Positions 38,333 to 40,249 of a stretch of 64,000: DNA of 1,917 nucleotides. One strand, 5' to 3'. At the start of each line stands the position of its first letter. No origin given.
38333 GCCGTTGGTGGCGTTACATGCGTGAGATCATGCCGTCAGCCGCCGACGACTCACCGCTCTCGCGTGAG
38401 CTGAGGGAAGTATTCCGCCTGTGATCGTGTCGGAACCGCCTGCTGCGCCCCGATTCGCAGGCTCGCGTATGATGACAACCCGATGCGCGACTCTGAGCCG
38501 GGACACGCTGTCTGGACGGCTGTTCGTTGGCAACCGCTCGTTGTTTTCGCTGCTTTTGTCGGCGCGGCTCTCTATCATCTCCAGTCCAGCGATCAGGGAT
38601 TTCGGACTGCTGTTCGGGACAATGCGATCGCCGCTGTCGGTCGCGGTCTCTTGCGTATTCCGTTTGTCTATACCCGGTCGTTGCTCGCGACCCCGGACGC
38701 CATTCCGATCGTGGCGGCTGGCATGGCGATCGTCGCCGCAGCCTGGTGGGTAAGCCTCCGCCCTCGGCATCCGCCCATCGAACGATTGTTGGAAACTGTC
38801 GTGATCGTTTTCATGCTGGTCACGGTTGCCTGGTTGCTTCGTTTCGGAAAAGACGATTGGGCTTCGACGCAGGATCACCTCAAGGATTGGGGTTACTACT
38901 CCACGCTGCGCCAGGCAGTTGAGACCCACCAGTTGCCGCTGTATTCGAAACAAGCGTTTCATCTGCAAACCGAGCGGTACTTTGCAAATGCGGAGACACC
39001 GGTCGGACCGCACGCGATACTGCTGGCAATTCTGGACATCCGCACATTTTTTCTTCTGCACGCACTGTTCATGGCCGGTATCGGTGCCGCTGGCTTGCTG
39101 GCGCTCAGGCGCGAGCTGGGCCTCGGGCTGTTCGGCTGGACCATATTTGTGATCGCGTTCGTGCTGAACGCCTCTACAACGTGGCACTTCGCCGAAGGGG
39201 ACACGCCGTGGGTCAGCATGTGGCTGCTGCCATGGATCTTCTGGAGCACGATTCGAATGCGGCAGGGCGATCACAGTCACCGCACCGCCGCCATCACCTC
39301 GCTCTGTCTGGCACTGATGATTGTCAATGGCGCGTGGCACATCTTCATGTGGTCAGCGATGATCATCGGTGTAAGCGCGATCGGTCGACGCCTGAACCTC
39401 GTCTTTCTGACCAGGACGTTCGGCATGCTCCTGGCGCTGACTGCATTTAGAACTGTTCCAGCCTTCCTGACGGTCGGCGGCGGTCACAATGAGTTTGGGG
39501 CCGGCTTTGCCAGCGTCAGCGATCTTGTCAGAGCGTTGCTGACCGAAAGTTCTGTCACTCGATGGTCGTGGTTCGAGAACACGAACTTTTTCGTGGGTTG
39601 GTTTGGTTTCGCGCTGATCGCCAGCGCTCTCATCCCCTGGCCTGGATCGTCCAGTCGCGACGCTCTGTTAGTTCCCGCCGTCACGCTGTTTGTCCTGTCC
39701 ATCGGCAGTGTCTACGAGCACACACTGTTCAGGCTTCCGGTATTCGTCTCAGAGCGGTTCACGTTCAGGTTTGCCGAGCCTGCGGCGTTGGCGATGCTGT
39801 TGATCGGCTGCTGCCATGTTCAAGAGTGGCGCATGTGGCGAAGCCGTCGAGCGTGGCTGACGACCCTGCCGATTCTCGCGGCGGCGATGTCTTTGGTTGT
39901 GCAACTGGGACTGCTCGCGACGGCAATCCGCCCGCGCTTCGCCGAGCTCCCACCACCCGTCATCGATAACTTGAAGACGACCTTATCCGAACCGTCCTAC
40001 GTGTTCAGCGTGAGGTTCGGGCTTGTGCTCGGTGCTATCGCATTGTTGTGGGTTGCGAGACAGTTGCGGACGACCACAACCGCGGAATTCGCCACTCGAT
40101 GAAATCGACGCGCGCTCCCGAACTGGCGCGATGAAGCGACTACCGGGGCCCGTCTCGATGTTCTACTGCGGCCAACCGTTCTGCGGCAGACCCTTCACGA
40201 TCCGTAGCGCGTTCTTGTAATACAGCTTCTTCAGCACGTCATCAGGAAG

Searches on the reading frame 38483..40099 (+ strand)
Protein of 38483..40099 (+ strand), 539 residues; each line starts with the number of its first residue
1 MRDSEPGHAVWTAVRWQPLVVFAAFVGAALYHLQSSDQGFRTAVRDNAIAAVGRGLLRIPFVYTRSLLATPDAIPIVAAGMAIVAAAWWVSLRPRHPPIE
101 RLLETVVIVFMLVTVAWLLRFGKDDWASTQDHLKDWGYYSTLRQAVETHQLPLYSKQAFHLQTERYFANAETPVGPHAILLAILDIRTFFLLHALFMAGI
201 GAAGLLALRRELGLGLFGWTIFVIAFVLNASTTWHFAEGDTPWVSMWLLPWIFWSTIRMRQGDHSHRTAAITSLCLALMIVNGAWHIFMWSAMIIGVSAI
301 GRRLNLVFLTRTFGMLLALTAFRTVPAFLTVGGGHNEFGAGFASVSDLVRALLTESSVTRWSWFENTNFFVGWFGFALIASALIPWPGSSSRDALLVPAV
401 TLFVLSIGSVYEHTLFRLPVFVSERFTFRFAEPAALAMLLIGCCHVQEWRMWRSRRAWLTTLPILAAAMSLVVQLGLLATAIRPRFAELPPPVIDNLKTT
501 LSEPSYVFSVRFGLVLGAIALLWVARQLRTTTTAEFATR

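Call 92: search_protein_families(library=pfam, proteins=[window:38483-40099:+], max_evalue=0.00001)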
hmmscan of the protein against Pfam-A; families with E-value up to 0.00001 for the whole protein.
window:38483-40099:+ (539 aa): 1 family
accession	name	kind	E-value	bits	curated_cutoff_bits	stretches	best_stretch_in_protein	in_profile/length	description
PF10131.15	PTPS_related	-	7.3e-06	25.2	26.4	1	180-492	15-313/621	6-pyruvoyl-tetrahydropterin synthase related domain; membrane protein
